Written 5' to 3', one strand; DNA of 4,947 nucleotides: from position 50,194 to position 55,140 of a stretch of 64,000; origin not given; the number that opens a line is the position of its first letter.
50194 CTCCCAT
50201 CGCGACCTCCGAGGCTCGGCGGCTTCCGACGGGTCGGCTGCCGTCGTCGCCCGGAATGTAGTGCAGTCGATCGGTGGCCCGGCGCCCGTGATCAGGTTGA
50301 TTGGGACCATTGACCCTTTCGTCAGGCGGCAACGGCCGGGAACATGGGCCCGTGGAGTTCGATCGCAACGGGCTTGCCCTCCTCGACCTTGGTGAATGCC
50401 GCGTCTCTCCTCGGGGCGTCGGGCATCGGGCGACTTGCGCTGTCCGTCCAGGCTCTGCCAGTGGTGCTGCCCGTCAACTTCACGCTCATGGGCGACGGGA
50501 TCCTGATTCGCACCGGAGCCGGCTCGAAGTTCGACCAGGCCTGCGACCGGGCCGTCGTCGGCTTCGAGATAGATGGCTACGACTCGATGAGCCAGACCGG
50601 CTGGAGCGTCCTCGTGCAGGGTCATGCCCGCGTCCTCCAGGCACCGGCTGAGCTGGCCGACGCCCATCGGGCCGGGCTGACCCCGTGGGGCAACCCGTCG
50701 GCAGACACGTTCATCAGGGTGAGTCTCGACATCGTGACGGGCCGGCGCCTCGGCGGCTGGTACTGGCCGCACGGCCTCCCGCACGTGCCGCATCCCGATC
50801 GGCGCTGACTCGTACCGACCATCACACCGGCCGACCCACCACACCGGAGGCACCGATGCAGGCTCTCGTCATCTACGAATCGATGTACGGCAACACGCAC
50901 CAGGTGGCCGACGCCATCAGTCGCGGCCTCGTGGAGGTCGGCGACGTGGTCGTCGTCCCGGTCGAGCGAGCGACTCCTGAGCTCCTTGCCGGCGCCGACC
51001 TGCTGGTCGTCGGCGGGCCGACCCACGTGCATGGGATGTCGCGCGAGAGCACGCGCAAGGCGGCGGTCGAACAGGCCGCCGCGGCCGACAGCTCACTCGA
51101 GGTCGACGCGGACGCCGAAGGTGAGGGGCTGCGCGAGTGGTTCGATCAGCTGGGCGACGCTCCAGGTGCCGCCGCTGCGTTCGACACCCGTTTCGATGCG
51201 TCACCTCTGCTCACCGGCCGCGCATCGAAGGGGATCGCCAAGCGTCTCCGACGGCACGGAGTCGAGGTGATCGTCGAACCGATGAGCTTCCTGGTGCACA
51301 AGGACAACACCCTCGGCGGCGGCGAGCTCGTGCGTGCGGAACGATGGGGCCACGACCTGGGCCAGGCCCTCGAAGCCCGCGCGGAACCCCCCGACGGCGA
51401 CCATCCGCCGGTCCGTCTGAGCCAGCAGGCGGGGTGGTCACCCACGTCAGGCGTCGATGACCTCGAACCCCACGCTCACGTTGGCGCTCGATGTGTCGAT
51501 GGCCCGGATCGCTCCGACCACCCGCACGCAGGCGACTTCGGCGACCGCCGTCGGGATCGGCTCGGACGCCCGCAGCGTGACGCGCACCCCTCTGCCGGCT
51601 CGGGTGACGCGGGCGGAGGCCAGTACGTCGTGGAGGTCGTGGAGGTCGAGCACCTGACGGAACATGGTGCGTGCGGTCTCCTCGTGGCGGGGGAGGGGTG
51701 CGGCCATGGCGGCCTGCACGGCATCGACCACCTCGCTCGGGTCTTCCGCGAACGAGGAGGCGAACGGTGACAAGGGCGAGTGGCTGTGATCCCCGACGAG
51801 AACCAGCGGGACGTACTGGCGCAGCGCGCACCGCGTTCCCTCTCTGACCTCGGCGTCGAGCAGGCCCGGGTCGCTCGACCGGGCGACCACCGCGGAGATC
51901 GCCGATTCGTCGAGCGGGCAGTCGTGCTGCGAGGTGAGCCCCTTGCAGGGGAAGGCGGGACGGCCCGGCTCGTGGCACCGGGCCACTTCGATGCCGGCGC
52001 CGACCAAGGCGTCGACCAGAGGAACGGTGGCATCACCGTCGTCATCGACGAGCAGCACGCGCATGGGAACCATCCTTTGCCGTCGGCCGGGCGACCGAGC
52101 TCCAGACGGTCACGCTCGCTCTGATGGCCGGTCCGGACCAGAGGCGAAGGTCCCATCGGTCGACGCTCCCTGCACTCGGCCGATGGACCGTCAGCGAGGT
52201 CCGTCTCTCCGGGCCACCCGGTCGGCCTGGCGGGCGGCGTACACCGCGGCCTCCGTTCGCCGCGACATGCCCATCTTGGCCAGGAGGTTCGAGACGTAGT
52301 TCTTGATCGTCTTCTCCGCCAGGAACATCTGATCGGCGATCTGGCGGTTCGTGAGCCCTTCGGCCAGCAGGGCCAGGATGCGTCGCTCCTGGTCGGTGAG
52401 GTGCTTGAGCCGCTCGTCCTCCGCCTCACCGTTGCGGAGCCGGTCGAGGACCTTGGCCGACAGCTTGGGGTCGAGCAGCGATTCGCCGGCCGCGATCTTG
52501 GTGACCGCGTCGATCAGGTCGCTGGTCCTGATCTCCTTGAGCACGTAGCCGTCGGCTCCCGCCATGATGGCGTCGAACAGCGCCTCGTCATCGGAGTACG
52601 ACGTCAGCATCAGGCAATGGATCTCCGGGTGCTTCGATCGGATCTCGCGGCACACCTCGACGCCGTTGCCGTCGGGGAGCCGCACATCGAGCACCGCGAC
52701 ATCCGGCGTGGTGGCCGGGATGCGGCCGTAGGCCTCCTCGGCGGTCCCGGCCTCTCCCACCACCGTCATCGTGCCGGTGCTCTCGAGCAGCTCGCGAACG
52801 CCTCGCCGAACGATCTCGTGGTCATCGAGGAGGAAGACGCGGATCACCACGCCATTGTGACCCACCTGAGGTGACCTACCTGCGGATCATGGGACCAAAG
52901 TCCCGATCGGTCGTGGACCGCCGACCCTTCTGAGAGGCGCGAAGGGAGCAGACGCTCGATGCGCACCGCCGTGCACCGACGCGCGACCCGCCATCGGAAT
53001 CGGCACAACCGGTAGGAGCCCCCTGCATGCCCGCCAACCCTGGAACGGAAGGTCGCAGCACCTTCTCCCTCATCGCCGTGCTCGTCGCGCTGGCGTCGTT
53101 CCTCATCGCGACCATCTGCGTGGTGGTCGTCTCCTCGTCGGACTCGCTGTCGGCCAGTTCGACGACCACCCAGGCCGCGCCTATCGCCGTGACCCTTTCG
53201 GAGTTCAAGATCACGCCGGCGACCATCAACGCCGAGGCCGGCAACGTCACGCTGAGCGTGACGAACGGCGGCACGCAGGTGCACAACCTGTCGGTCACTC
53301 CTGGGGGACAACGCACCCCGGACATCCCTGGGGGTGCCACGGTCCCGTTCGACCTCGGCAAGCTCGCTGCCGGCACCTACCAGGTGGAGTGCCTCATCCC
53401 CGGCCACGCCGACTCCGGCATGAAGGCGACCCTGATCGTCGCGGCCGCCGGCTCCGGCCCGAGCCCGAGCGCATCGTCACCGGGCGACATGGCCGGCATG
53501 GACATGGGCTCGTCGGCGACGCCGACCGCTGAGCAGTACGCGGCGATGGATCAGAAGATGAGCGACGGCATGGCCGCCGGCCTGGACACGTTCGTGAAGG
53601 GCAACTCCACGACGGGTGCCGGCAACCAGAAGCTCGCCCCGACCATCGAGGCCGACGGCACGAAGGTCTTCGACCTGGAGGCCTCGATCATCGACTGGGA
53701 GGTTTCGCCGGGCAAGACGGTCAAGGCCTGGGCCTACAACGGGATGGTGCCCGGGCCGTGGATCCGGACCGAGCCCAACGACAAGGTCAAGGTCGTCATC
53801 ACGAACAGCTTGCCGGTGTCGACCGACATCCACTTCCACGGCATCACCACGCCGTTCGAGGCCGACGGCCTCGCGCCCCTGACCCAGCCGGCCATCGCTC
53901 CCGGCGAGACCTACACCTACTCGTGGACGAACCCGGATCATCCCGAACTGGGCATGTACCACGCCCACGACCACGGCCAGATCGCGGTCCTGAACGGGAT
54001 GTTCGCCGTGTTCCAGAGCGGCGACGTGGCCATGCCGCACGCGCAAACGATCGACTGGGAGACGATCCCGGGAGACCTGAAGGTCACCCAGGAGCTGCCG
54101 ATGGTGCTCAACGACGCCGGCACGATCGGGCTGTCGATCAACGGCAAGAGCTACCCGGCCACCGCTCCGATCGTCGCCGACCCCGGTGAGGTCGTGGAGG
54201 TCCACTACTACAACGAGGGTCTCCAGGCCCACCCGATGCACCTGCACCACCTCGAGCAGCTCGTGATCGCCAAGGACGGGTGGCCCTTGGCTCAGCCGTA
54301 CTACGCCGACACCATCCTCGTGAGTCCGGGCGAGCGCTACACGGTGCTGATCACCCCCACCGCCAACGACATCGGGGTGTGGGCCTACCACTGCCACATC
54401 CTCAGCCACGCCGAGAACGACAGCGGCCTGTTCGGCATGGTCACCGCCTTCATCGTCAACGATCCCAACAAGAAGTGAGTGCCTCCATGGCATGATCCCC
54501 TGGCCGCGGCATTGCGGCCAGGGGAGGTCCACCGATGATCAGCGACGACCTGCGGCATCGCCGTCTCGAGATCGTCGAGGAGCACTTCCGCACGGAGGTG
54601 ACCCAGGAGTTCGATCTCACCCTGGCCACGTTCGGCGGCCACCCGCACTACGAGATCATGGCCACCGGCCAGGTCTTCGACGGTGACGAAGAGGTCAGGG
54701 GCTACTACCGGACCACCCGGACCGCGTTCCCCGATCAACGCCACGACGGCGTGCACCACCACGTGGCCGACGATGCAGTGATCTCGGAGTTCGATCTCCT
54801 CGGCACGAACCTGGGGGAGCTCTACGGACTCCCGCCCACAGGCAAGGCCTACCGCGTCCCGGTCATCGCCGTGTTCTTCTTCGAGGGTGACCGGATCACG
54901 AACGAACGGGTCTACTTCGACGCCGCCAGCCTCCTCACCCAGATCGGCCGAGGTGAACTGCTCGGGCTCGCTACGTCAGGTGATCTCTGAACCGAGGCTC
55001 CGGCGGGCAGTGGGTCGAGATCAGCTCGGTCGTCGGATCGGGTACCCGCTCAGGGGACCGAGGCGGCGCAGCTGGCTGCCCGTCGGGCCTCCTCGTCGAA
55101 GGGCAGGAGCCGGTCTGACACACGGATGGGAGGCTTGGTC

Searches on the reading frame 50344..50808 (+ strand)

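Call 65: search_protein_families(library=pfam, proteins=[window:50344-50808:+])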
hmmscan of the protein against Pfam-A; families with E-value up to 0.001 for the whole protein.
window:50344-50808:+ (154 aa): 1 family
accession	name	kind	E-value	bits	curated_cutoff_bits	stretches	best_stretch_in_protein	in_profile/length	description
PF12900.13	Pyridox_ox_2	-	1.9e-23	83.4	27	1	20-135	6-140/140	Pyridoxamine 5'-phosphate oxidase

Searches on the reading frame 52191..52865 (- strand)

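Call 65: search_protein_families(library=pfam, proteins=[window:52191-52865:-])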
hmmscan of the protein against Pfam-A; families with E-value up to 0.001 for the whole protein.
window:52191-52865:- (224 aa): 5 families
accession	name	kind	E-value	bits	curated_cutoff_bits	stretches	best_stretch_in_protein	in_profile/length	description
PF00072.30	Response_reg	-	1.5e-26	93.2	30.2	1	10-121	1-110/111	Response regulator receiver domain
PF00196.25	GerE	-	1.1e-19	70.2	23.5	1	155-210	2-57/57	Bacterial regulatory proteins, luxR family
PF08281.18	Sigma70_r4_2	-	2.3e-06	27.6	25.7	1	150-198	5-54/54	Sigma-70, region 4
PF13936.12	HTH_38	-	5.1e-05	23.4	27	1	154-186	3-36/44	Helix-turn-helix domain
PF13412.12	HTH_24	-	0.00025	21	21.9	1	157-196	2-43/48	Winged helix-turn-helix DNA-binding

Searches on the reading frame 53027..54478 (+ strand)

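Call 65: search_protein_families(library=pfam, proteins=[window:53027-54478:+])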
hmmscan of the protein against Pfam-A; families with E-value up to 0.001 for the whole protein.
window:53027-54478:+ (483 aa): 5 families
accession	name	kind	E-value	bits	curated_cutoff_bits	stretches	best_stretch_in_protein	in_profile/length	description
PF07732.21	Cu-oxidase_3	-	3.7e-29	101.6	21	2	224-328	7-114/119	Multicopper oxidase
PF07731.20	Cu-oxidase_2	-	7.8e-23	81.2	20.4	1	368-473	23-129/137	Multicopper oxidase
PF13473.12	Cupredoxin_1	-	8.2e-10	39.1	27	1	31-138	6-104/104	Cupredoxin-like domain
PF06525.17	SoxE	-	1.6e-07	31.4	21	1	77-142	77-142/149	Sulfocyanin (SoxE) domain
PF00394.28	Cu-oxidase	-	1.2e-06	29.2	21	1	379-479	57-155/157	Multicopper oxidase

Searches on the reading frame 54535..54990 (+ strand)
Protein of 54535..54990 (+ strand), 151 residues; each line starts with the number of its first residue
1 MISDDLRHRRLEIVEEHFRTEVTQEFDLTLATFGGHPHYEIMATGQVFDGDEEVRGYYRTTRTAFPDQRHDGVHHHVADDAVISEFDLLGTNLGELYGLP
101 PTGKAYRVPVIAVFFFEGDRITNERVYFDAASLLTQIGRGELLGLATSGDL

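Call 65: search_protein_families(library=pfam, proteins=[window:54535-54990:+])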
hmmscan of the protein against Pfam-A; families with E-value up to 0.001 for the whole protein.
window:54535-54990:+ (151 aa): 2 families
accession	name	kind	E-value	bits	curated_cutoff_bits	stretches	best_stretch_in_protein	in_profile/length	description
PF07366.18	SnoaL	-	1.6e-15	57.4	28.4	1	39-137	29-126/126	SnoaL-like polyketide cyclase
PF12680.13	SnoaL_2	-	3.5e-12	47.2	27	1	14-122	1-100/102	SnoaL-like domain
